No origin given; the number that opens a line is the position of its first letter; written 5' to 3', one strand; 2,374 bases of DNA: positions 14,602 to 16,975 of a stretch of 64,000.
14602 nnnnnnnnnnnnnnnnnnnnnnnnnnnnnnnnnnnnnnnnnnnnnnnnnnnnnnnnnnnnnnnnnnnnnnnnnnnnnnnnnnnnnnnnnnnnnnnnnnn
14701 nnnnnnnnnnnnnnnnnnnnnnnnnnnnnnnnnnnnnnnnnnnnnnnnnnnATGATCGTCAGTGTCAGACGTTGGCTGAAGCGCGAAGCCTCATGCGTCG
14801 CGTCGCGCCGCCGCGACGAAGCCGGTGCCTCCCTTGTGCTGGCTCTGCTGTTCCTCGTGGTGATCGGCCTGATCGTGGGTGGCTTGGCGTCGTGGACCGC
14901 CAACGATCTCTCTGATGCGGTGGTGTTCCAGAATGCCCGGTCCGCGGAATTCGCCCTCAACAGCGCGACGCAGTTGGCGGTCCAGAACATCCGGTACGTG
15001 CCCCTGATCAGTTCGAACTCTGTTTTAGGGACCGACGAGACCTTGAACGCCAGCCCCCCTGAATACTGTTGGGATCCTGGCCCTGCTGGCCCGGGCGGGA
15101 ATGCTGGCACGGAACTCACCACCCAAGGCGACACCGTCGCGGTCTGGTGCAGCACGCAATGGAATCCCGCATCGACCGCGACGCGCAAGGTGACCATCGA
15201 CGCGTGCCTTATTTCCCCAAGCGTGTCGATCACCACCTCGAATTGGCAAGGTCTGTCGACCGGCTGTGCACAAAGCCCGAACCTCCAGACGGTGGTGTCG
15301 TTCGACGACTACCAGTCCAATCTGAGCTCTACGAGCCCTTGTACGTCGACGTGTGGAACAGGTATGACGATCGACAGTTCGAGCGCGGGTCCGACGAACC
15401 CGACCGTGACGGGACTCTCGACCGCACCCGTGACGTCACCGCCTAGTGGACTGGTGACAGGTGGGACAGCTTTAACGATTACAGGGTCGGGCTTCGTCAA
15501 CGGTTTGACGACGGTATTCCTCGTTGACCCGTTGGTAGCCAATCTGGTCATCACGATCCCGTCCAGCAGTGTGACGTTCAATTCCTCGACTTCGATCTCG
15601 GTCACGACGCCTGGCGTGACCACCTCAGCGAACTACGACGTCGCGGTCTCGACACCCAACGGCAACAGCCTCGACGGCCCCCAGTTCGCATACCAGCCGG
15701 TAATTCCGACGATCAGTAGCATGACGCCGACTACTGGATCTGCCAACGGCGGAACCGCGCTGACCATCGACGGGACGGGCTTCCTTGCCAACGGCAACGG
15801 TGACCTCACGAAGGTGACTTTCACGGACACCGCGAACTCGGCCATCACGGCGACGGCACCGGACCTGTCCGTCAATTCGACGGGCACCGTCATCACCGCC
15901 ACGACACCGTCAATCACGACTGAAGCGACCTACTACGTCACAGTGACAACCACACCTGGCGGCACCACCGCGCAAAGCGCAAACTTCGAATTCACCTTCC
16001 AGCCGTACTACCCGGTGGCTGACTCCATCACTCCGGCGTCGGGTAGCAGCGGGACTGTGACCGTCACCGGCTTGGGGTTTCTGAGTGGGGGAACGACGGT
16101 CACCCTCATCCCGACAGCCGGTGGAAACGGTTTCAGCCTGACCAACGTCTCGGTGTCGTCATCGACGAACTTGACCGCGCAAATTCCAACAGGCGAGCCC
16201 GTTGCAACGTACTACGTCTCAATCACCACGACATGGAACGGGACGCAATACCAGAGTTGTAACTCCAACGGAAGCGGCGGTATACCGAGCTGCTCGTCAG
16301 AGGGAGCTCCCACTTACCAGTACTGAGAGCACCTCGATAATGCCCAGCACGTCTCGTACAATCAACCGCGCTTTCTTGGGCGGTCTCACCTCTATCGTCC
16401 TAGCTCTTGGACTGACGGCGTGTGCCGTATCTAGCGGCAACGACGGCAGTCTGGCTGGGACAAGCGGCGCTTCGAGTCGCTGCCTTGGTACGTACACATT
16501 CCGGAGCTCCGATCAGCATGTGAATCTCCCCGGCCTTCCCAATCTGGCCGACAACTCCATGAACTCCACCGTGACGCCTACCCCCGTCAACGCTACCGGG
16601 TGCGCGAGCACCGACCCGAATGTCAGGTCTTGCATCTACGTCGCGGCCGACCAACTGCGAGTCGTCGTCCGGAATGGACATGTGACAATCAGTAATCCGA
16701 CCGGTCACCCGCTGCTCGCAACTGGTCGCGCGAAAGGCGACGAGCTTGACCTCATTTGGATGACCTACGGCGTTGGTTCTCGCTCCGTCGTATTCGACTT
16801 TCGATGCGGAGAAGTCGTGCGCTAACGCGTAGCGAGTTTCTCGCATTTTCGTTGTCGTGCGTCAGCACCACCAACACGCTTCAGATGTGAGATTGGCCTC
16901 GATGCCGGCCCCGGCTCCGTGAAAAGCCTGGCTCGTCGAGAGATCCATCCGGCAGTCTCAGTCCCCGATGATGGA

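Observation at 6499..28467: Two paralogous, translationally coupled three-gene cassettes of prepilin-type proteins (A-B-C) with no assembly machinery nearby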

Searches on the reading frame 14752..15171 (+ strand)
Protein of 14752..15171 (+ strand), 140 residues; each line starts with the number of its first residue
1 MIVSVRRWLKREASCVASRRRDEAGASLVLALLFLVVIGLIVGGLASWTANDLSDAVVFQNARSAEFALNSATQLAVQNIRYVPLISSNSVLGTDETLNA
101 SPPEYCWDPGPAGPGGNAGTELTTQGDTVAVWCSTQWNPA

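Call 40: search_protein_families(library=pfam, proteins=[window:14752-15171:+], max_evalue=10)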
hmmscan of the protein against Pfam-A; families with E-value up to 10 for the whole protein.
window:14752-15171:+ (140 aa): 2 families
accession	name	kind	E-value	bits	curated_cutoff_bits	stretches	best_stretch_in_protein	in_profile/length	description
PF06305.16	LapA_dom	-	0.025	14.9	28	1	26-49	17-40/64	Lipopolysaccharide assembly protein A domain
PF07811.17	TadE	-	0.055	14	22.9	1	27-57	8-38/43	TadE-like protein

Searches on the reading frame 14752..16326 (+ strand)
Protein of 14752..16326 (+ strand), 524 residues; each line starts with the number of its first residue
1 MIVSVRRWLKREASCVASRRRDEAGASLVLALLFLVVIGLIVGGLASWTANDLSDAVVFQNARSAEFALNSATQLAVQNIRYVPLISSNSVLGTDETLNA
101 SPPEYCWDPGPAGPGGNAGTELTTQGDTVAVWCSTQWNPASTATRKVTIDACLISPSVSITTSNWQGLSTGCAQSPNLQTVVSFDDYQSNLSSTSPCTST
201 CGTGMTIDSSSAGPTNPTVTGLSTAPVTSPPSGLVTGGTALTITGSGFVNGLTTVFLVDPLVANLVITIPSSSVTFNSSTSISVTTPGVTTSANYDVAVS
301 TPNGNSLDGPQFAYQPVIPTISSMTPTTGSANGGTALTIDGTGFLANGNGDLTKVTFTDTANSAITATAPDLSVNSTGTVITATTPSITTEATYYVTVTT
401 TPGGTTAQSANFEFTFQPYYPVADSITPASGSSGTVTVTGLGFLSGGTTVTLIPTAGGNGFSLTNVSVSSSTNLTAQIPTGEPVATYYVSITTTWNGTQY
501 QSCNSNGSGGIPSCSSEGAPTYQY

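Call 5: search_protein_families(library=pfam, proteins=[window:14752-16326:+], max_evalue=0.1)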
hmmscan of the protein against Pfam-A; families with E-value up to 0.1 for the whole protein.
window:14752-16326:+ (524 aa): 2 families
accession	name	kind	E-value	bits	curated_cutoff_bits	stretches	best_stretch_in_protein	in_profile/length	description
PF01833.30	TIG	-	2e-16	60.2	20.9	3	319-414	1-84/84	IPT/TIG domain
PF14734.12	DUF4469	-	1.2e-06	28.9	22.6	1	329-405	14-90/101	Domain of unknown function (DUF4469) with IG-like fold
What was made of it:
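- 14752..16326 (+): C1: Glu5-less pilin-like protein (…RDEAG|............…) with three IPT/TIG domains, 524 aa, intact. Pfam TIG at 2e-16 in 3 stretches (call 5).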

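Call 6: search_protein_families(library=ncbifam, proteins=[window:14752-16326:+], max_evalue=0.1)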
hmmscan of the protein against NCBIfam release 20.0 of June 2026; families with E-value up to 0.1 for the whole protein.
window:14752-16326:+ (524 aa): 1 family
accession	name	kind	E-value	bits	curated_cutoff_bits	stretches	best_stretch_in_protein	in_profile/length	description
NF050032.1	Rv1733c_fam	subfamily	0.058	13.3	80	0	19-136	10-120/180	Rv1733c family protein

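Call 8: find_encoding_contigs(protein=window:14752-16326:+, flank=10000, max_places=6)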
Protein window:14752-16326:+ (524 aa): no gene with exactly this product is on record in the collection.

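Call 49: find_homologous_proteins(query=window:14752-16326:+)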
Query window:14752-16326:+ (524 aa): 705 proteins with E <= 0.001 among 8000 candidates; the best 120 are listed.
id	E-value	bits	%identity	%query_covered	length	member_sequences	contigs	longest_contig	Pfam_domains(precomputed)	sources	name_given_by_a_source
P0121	0.0e+0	1106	100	100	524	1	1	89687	PF01833.31,PF14734.13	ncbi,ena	-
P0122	5.4e-233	792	79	97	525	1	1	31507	PF01833.31,PF14734.13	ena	-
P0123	8.5e-221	752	73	100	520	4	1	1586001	PF01833.31,PF14734.13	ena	-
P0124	1.7e-218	745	73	99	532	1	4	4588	PF01833.31,PF14734.13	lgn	-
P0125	1.3e-202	692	68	99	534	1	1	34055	PF01833.31,PF14734.13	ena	-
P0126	8.7e-201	686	70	97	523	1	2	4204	PF01833.31,PF14734.13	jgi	jgi:hypothetical protein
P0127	9.0e-196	670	69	99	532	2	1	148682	PF01833.31,PF14734.13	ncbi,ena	-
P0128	1.3e-191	656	66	100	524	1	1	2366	PF01833.31,PF14734.13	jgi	-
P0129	2.8e-191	655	67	99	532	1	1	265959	PF01833.31,PF14734.13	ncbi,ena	-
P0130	6.0e-191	654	70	95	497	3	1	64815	PF01833.31,PF14734.13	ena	-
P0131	5.2e-182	624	66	83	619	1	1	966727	PF01833.31,PF14734.13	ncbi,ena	-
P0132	4.8e-181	621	62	100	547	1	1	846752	PF01833.31,PF14734.13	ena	-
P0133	1.1e-155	537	57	99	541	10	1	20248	PF01833.31,PF14734.13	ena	-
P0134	2.3e-149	517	64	86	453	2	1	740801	PF01833.31,PF14734.13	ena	-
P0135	3.3e-134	467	53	100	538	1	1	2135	PF01833.31,PF14734.13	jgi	jgi:hypothetical protein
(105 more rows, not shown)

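Call 56: predict_structure(alignment_id=A2)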
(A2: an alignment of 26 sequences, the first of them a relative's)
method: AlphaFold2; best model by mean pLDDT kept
length: 524 residues; sequences in the alignment: 26
mean_pLDDT: 75.7   pTM: 0.52
mean pLDDT of the five models: 75.7, 74.0, 73.9, 72.1, 69.4
residues with pLDDT >= 90: 171; 70-90: 187; 50-70: 71; < 50: 95
segments of 3 or more residues with pLDDT < 50: 1-22, 48-55, 82-123, 136-142, 187-201
pLDDT, mean of each block of 10 residues (from residue 1): 42 40 61 82 54 49 71 70 44 38 43 36 62 54 62 76 70 71 60 45 63 71 88 89 92 85 73 91 90 87 76 91 94 91 75 89 92 90 89 90 89 88 94 94 90 91 93 93 91 87 89 90 94
secondary structure, 60 per line:
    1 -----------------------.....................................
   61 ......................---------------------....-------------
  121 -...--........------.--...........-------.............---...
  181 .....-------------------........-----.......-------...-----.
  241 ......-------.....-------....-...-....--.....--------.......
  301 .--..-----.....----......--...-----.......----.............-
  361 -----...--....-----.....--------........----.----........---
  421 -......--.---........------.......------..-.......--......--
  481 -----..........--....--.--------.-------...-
elements in order: H24-82 H104-107 E122-124 E127-134 E144-154 H162-174 E178-185 E205-212 E218-224 E232-234 E240-246 E254-258 E266-269 E275-278 E281-285 E294-301 E311-315 E320-325 E328-330 E336-342 H347-352 E353-359 E366-368 E371-374 E380-384 E393-400 E413-417 E422-427 E434-441 E448-454 E464-470 E473-478 E486-495 E498-501 E521-523
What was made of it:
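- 14752..16326 (+): AF2 gives helix 24-82, a small beta domain and 3 Ig domains, pLDDT 75.7 (call 56).
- On Type IV pilin (class III signal peptide; TIGR02532 / PF07963): The model of C1 has helix 24-82 followed by strands 122-212, but that beta domain has low confidence (call 56).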

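Call 58: search_solved_structures(query=A2, max_evalue=10, show_alignments=0)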
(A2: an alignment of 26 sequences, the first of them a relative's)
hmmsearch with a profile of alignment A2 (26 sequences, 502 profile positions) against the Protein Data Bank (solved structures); distinct sequences matched with E-value up to 10: 22.
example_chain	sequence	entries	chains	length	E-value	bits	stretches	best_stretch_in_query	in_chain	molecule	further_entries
7mo7_E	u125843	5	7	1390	1.6e-10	43.6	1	183-470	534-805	Hepatocyte growth factor receptor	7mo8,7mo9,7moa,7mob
5lsp_A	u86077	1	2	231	2.3e-09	39.7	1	183-340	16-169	Hepatocyte growth factor receptor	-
2uzx_B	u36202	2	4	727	4.6e-08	35.4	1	183-339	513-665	HEPATOCYTE GROWTH FACTOR RECEPTOR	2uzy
6gcu_A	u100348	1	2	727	4.6e-08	35.4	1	183-339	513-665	Hepatocyte growth factor receptor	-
5l7n_A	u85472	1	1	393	1.6e-07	33.6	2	208-330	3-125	Plexin-A1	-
5l56_A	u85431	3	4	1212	6e-06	28.4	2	204-331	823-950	Plexin-A1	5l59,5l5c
7m0r_A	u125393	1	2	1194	2.8e-05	26.2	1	186-250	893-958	Plexin-A4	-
5l5k_A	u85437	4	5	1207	2.9e-05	26.2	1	186-250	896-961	Plexin-A4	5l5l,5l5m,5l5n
5l5g_A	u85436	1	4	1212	8.3e-05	24.7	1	187-470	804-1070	Plexin-A2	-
2yrp_A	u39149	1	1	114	0.0017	20.3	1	207-306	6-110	Nuclear factor of activated T-cells, cytoplasmic 4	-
3mqi_A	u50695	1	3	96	0.027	16.4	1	206-244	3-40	Transcription factor COE1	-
4qt8_B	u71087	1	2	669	0.034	16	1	188-236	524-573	Macrophage-stimulating protein receptor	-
3n50_A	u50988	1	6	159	0.066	15.1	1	206-244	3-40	Transcription factor COE3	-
3muj_A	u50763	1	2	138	0.088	14.7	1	208-244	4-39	Transcription factor COE3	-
7k5b_C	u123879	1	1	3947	0.12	14.2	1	206-306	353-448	gamma heavy chain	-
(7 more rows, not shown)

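Call 59: fold_search(model_id=the predicted structure, library=pdb)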
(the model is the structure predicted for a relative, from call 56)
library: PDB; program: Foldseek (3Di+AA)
matches with E <= 10: 1990; with E <= 0.001: 537
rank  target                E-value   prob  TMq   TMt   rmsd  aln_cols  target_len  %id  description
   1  5l7n                  1.0e-11  1.00  0.20  0.29  13.2       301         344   18  Plexin A1 extracellular fragment, domains 7-10 (IPT3-IPT6) (released 2017-03-15)
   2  5l56_A                5.9e-11  1.00  0.19  0.10  13.4       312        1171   18  Plexin A1 full extracellular region, domains 1 to 10, to 4 angstrom (released 2016-07-06)
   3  5l5g_C                3.9e-10  1.00  0.16  0.10  13.4       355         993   16  Plexin A2 full extracellular region, domains 1 to 8 modeled, data to 10 angstrom (released 2016-07-06)
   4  5l5l_A                2.0e-09  1.00  0.15  0.10  19.0       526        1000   10  Plexin A4 full extracellular region, domains 1 to 8 modeled, data to 8 angstrom, spacegroup P2(1) (released 2016-07-06)
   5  6vxk_B                3.3e-09  1.00  0.16  0.12  14.1       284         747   16  Cryo-EM Structure of the full-length A39R/PlexinC1 complex (released 2020-04-29)
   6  6gcu_A                9.1e-09  1.00  0.18  0.14  17.2       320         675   16  MET receptor in complex with InlB internalin domain and DARPin A3A (released 2019-05-15)
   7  9oz1_A                9.6e-09  1.00  0.18  0.13  23.4       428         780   13  Cryo-EM structure of chicken ROS1 in apo-state. Cryo-EM refinement is focused on the "leg" region of chicken ROS1. (released 2026-02-25)
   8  5lsp_A                2.1e-08  1.00  0.16  0.34  10.0       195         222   19  107_A07 Fab in complex with fragment of the Met receptor (released 2017-09-13)
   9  8glv_DA               2.8e-08  1.00  0.17  0.03  16.3       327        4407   14  96-nm repeat unit of doublet microtubules from Chlamydomonas reinhardtii flagella (released 2023-05-31)
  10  5e7l                  6.6e-08  1.00  0.18  0.25  12.6       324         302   14  Crystal structure of mouse CNTN2 FN1-FN3 domains (released 2016-08-31)
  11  2uzy_B                6.6e-08  1.00  0.16  0.14  16.7       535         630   10  Structure of the human receptor tyrosine kinase Met in complex with the Listeria monocytogenes invasion protein inlb:  (released 2007-08-07)
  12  4oi9_A                6.9e-08  1.00  0.15  0.19  22.3       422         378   12  Crystal Structure of ICAM-5 D1-D4 ectodomain fragment, Space Group P21 (released 2014-07-16)
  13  6grt_A                7.7e-08  1.00  0.15  0.14  21.4       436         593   12  Paired immunoglobulin-like receptor B (PirB) or Leukocyte immunoglobulin-like receptor subfamily B member 3 (LILRB3) f (released 2019-02-06)
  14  2uzy_D                9.0e-08  1.00  0.16  0.14  16.8       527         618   11  Structure of the human receptor tyrosine kinase Met in complex with the Listeria monocytogenes invasion protein inlb:  (released 2007-08-07)
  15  9b4h_A                9.0e-08  1.00  0.21  0.09  16.9       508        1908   14  Chlamydomonas reinhardtii mastigoneme filament (released 2024-04-10)
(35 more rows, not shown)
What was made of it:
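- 14752..16326 (+): Foldseek matches plexin and Met IPT arrays (call 59).
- C1 has helix 24-82, a small beta domain and three IPT domains (calls 56, 59). The added modules are adhesin-type (Ig, IPT, beta-sandwich) (calls 5, 59).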

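Call 75: search_protein_families(library=pfam, alignment_id=A2, max_evalue=1)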
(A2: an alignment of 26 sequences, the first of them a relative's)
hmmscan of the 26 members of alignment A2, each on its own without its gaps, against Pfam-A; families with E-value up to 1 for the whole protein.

A. member 1, P0121 (524 aa): 4 families
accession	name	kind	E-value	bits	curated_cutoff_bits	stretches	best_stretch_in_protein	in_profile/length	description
PF01833.30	TIG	-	2e-16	60.2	20.9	3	319-414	1-84/84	IPT/TIG domain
PF14734.12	DUF4469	-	1.2e-06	28.9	22.6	1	329-405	14-90/101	Domain of unknown function (DUF4469) with IG-like fold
PF06305.16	LapA_dom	-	0.16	12.3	28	1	26-49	17-40/64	Lipopolysaccharide assembly protein A domain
PF07811.17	TadE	-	0.17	12.4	22.9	1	27-57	8-38/43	TadE-like protein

B. families by the number of members that match (of 26 scanned): 20 families
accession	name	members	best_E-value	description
PF01833.30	TIG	26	1.4e-21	IPT/TIG domain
PF14734.12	DUF4469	22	1.5e-10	Domain of unknown function (DUF4469) with IG-like fold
PF06305.16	LapA_dom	11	0.082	Lipopolysaccharide assembly protein A domain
PF16179.11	RHD_dimer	10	0.00015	Rel homology dimerisation domain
PF07811.17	TadE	8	0.037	TadE-like protein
PF14341.11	PilX_N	4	0.022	PilX N-terminal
PF19670.4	DUF6173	2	0.26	Family of unknown function (DUF6173)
PF05506.17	PLipase_C_C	2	0.27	Bacterial phospholipase C, C-terminal domain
PF23784.1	Smaco_capsid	1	0.00022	Smacovirus capsid protein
PF25300.1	Fn3_Dep-1_3rd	1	0.0037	Dep-1 third Fn3-like domain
PF05587.19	Anth_Ig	1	0.014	Anthrax receptor extracellular domain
PF13988.11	DUF4225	1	0.031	Protein of unknown function (DUF4225)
PF19744.4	DUF6232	1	0.044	Family of unknown function (DUF6232)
PF04932.20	Wzy_C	1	0.051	O-Antigen ligase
PF19953.4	EACC1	1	0.12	Effector Associated Constant Component 1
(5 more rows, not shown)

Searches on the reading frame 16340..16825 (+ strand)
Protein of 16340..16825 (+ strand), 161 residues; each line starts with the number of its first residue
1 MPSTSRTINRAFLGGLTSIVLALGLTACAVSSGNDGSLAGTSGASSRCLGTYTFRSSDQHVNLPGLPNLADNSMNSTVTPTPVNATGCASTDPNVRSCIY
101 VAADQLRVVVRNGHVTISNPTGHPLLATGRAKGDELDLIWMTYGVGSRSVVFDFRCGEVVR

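Call 5: search_protein_families(library=pfam, proteins=[window:16340-16825:+], max_evalue=0.1)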
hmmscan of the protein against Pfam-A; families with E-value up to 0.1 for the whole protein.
window:16340-16825:+ (161 aa): 0 families

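Call 6: search_protein_families(library=ncbifam, proteins=[window:16340-16825:+], max_evalue=0.1)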
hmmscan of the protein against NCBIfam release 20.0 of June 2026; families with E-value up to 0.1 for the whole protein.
window:16340-16825:+ (161 aa): 0 families
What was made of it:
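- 16340..16825 (+): Small lipoprotein-like ORF (signal peptide with lipobox LTAC), present after cassette 1 only. No Pfam or NCBIfam hit (calls 5, 6).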
